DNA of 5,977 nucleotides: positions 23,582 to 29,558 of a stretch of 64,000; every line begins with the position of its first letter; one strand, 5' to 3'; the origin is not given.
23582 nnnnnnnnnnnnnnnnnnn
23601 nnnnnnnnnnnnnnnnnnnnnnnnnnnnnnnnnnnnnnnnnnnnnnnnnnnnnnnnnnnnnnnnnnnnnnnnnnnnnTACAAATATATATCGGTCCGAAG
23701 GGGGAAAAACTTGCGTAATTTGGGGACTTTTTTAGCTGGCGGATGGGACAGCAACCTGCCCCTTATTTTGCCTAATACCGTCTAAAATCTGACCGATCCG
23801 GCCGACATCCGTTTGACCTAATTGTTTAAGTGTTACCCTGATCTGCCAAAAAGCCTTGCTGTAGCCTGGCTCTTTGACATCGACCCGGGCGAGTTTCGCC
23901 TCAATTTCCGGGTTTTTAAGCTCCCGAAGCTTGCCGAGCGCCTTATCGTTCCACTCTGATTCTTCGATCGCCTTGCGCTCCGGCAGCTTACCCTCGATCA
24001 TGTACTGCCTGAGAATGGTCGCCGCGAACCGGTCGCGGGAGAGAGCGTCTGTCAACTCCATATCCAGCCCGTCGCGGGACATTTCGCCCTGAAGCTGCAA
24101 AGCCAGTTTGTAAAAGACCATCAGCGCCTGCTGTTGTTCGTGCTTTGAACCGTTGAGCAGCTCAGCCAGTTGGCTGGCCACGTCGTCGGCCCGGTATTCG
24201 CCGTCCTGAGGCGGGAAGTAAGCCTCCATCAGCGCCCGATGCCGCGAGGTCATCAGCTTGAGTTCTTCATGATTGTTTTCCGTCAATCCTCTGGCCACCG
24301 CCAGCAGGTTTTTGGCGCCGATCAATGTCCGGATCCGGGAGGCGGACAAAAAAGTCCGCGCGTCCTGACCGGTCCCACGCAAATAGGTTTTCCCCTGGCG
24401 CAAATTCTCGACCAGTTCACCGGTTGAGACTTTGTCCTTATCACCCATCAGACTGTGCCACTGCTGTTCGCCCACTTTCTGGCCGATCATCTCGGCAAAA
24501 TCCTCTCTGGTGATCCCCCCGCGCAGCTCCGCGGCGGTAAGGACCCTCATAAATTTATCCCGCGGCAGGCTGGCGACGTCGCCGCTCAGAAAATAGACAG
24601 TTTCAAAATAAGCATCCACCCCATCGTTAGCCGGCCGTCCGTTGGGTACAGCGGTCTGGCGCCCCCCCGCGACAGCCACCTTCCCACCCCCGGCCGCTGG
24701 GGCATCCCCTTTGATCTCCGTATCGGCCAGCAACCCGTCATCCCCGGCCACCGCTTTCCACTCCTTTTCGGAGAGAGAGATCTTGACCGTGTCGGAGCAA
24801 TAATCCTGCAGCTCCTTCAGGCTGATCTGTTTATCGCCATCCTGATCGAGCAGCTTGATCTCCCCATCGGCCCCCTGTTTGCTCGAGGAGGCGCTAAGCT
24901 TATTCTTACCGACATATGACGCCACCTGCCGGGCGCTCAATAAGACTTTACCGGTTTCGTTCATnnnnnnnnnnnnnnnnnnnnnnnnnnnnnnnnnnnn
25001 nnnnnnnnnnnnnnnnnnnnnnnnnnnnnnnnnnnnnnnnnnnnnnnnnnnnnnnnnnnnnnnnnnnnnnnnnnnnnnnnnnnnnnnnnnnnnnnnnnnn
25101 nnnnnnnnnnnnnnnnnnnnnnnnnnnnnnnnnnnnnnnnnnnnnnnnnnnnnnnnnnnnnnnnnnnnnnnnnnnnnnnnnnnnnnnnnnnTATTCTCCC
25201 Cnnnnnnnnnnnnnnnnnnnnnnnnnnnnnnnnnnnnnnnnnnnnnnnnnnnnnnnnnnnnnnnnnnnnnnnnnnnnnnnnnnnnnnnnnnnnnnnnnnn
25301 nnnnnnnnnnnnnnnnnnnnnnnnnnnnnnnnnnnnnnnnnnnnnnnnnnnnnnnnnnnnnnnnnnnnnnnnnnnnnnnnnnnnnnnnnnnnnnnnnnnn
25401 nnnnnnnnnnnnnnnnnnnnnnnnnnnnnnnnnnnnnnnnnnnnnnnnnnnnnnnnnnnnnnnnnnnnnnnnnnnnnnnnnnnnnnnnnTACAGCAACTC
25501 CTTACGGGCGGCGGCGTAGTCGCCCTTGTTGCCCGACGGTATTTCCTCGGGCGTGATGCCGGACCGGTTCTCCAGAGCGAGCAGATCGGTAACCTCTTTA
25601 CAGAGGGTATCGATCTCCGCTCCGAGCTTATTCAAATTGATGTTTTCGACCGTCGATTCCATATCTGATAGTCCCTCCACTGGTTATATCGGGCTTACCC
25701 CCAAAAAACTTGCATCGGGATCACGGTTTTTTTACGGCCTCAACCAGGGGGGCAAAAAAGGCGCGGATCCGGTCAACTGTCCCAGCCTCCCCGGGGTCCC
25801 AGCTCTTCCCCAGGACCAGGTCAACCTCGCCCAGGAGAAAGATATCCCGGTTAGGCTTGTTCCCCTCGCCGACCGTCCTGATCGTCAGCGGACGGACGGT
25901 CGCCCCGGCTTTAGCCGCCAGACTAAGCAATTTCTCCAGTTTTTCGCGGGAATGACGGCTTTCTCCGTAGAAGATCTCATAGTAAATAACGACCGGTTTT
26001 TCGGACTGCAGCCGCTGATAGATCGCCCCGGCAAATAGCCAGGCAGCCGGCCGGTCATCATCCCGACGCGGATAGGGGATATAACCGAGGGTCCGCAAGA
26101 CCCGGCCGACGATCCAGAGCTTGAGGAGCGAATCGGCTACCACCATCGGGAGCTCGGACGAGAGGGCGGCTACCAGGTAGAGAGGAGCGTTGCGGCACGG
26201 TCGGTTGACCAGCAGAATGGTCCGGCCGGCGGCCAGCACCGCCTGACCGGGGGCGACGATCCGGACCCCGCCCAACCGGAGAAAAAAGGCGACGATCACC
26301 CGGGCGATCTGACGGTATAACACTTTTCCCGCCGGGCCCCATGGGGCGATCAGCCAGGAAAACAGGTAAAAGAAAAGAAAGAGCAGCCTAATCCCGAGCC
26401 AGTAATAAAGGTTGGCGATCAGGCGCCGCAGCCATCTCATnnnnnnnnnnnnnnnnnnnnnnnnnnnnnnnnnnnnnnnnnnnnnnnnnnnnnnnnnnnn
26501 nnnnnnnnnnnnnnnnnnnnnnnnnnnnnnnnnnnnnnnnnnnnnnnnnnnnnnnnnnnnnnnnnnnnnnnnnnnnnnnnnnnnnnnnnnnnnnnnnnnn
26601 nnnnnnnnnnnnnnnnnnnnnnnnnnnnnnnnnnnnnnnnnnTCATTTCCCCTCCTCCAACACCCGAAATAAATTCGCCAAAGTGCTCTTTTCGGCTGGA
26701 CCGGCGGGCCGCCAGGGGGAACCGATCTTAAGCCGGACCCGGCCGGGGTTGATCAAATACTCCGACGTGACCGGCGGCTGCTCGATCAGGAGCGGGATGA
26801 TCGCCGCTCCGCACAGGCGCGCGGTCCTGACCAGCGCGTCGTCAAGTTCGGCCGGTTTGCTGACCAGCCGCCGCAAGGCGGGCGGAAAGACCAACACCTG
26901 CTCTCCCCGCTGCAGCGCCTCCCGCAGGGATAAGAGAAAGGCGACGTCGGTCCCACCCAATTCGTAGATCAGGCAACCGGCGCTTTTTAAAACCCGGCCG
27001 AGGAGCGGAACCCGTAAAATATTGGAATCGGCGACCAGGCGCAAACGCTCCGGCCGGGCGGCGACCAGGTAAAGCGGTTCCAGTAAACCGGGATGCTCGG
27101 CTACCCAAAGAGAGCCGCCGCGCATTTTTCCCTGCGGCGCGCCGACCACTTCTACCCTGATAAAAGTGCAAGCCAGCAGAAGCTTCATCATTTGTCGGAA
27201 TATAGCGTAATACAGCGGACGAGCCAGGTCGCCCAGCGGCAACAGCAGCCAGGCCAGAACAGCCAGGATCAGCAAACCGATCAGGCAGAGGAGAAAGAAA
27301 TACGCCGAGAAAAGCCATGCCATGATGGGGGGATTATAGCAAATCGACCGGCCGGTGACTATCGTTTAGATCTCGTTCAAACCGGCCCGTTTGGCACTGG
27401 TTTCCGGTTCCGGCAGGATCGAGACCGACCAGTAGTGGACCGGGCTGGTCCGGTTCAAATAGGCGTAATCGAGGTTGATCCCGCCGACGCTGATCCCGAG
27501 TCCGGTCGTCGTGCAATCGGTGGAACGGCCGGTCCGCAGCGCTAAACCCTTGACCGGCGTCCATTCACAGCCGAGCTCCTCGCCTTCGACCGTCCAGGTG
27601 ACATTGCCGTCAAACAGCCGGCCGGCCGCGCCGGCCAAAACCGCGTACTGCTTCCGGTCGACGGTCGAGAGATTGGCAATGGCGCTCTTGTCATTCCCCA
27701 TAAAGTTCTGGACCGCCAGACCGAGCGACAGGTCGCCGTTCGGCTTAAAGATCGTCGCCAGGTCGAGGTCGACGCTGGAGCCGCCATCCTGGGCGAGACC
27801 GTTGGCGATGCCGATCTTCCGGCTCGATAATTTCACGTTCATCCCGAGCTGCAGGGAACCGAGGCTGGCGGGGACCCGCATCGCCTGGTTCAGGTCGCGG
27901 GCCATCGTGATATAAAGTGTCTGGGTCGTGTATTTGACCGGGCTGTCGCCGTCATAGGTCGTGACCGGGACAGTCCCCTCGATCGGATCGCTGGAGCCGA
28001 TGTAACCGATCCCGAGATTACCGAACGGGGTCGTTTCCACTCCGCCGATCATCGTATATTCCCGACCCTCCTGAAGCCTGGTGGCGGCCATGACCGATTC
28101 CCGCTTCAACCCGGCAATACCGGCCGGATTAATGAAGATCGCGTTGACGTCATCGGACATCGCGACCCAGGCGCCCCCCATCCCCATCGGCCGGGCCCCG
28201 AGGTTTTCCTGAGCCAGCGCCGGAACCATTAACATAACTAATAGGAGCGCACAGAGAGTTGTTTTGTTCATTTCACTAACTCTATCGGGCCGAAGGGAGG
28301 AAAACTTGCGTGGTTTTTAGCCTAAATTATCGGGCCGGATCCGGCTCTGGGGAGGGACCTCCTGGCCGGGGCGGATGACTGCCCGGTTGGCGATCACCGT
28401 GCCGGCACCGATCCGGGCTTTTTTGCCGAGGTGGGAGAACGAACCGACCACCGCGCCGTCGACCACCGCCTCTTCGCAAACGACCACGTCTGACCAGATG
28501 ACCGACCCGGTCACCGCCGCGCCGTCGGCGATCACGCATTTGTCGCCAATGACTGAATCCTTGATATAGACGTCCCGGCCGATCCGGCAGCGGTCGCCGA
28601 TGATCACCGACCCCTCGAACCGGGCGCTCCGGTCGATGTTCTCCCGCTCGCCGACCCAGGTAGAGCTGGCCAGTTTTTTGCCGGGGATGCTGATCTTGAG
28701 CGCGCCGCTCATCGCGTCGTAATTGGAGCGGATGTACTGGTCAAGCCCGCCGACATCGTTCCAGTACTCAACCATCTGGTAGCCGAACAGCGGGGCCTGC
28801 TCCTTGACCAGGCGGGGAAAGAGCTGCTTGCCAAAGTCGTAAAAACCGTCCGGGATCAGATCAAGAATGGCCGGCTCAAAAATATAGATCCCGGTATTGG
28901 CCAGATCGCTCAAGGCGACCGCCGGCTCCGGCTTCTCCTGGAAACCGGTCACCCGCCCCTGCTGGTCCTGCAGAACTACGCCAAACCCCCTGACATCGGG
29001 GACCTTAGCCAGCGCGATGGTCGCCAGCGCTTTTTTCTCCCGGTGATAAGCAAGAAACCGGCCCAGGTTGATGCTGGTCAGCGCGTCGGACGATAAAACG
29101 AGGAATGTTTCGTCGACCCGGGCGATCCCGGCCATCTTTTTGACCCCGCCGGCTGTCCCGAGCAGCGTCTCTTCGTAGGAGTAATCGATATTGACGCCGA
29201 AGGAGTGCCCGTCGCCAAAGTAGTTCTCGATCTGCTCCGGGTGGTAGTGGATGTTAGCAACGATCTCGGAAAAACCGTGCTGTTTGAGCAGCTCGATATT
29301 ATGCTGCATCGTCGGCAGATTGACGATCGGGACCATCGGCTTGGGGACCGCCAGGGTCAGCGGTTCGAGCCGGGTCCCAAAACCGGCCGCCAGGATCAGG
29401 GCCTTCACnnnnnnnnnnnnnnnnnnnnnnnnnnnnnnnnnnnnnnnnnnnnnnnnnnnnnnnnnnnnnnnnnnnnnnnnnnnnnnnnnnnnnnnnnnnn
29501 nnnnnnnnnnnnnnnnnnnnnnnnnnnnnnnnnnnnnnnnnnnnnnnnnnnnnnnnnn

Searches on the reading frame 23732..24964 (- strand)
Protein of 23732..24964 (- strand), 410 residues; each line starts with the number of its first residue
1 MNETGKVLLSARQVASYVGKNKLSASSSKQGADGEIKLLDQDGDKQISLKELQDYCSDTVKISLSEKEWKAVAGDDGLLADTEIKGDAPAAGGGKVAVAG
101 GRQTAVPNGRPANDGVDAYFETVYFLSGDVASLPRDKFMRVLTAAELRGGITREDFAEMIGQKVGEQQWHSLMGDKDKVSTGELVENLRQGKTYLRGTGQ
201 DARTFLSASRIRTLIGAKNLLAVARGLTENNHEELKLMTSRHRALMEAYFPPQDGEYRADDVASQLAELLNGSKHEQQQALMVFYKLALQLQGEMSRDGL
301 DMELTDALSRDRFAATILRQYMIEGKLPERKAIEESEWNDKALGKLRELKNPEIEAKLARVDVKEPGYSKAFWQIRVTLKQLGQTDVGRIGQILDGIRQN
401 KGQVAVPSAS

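Call 38: search_protein_families(library=pfam, proteins=[window:23732-24964:-], max_evalue=0.01)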
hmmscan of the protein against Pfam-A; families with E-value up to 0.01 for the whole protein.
window:23732-24964:- (410 aa): 3 families
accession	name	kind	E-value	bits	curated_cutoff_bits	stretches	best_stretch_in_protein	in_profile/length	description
PF00036.39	EF-hand_1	-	0.0033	17.3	25.4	0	36-57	6-27/29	EF hand domain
PF13405.12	EF-hand_6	-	0.0058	16.7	25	0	37-57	7-27/30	EF-hand domain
PF13499.12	EF-hand_7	-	0.0099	16.7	30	0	28-56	38-66/67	EF-hand domain pair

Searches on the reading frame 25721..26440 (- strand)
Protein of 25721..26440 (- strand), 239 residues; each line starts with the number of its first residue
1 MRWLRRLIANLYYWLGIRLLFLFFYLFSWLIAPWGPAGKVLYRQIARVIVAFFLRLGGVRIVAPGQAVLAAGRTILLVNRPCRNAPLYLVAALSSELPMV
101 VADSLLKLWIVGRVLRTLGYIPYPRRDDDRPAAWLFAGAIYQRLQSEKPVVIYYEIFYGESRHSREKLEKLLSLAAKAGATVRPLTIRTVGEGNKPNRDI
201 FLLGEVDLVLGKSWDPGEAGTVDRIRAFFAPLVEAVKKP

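Call 38: search_protein_families(library=pfam, proteins=[window:25721-26440:-], max_evalue=0.01)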
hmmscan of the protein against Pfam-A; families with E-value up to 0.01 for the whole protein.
window:25721-26440:- (239 aa): 1 family
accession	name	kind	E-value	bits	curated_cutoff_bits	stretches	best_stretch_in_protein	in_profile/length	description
PF01553.26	Acyltransferase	-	0.0016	18.7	23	1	88-187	30-131/132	Acyltransferase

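Call 44: search_protein_families(library=ncbifam, proteins=[window:25721-26440:-], max_evalue=0.001)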
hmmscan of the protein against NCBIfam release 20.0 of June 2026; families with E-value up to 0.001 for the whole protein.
window:25721-26440:- (239 aa): 0 families

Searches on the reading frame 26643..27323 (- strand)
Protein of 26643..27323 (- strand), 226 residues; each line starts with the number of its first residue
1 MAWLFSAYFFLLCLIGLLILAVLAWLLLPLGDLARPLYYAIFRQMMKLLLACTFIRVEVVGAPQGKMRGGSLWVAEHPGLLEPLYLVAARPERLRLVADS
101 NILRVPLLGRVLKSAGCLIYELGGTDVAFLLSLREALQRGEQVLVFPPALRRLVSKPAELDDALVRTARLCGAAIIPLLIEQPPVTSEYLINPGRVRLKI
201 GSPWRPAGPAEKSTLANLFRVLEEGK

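Call 38: search_protein_families(library=pfam, proteins=[window:26643-27323:-], max_evalue=0.01)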
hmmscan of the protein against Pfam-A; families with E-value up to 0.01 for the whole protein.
window:26643-27323:- (226 aa): 1 family
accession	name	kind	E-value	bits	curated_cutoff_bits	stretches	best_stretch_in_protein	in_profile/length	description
PF01553.26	Acyltransferase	-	4e-08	33.6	23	1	57-180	2-131/132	Acyltransferase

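Call 44: search_protein_families(library=ncbifam, proteins=[window:26643-27323:-], max_evalue=0.001)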
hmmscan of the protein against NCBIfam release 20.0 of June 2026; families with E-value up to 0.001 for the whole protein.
window:26643-27323:- (226 aa): 3 families
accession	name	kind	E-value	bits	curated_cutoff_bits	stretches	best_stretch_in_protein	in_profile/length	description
TIGR00530.1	AGP_acyltrn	subfamily_domain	3e-10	39.9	102.95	1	55-180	2-129/130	1-acylglycerol-3-phosphate O-acyltransferase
NF006386.0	PRK08633.1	equivalog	9.1e-07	27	1221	1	9-147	391-518/1147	acyl-[ACP]--phospholipid O-acyltransferase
NF052552.1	LyOrLpactfOlsARHOCB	equivalog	6.4e-05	22.1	300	1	10-147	30-163/271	lyso-ornithine lipid O-acyltransferase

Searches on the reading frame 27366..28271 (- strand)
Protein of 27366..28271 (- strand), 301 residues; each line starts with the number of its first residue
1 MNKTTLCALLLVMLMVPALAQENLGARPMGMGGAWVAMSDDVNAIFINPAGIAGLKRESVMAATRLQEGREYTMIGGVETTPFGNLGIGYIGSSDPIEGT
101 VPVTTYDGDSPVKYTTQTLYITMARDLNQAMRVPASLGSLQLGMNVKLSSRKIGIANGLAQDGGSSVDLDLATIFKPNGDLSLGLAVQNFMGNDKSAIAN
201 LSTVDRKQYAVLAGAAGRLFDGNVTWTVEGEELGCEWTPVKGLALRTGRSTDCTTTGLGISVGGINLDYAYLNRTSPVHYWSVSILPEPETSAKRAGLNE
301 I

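Call 38: search_protein_families(library=pfam, proteins=[window:27366-28271:-], max_evalue=0.01)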
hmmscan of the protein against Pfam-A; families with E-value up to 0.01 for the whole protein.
window:27366-28271:- (301 aa): 2 families
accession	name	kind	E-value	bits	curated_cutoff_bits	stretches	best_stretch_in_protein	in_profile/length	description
PF13609.12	Porin_4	-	0.0044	17.3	27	1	68-214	100-222/310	Gram-negative porin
PF03349.22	Toluene_X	-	0.0093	14.9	29.7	0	29-194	25-167/421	Outer membrane protein transport protein (OMPP1/FadL/TodX)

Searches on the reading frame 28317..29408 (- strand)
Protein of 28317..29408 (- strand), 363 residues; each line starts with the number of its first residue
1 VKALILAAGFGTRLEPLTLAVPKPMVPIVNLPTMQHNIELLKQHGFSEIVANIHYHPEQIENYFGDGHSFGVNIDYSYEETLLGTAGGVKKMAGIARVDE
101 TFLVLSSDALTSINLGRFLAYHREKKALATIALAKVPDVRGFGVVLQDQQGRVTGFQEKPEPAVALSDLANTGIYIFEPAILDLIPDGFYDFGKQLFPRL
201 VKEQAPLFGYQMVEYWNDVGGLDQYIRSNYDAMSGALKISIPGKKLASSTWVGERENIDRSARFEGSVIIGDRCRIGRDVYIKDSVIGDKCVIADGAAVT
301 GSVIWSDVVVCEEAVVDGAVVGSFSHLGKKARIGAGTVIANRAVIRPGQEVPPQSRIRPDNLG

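Call 38: search_protein_families(library=pfam, proteins=[window:28317-29408:-], max_evalue=0.01)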
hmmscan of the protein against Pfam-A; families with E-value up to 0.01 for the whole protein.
window:28317-29408:- (363 aa): 7 families
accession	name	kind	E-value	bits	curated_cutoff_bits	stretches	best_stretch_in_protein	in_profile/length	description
PF00483.29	NTP_transferase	-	7.7e-52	176.7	21.2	1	2-231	1-241/245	Nucleotidyl transferase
PF25084.1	LbH_EIF2B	-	7.1e-19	68.2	54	1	255-350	9-104/105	EIF2B subunit epsilon LbH domain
PF00132.30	Hexapep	-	1.4e-11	44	27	3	268-301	2-36/36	Bacterial transferase hexapeptide (six repeats)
PF24894.1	Hexapep_GlmU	-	1.2e-07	32.2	23.3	2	283-351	17-83/104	GlmU-like, C-terminal hexapeptide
PF12804.13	NTP_transf_3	-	2.1e-07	31.7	27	1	3-123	1-112/160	MobA-like NTP transferase domain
PF21711.3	DCTN5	-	9e-05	22.6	40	1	274-359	55-142/182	Dynactin subunit 5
PF14602.12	Hexapep_2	-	0.00034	20.7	27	1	268-300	2-33/34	Hexapeptide repeat of succinyl-transferase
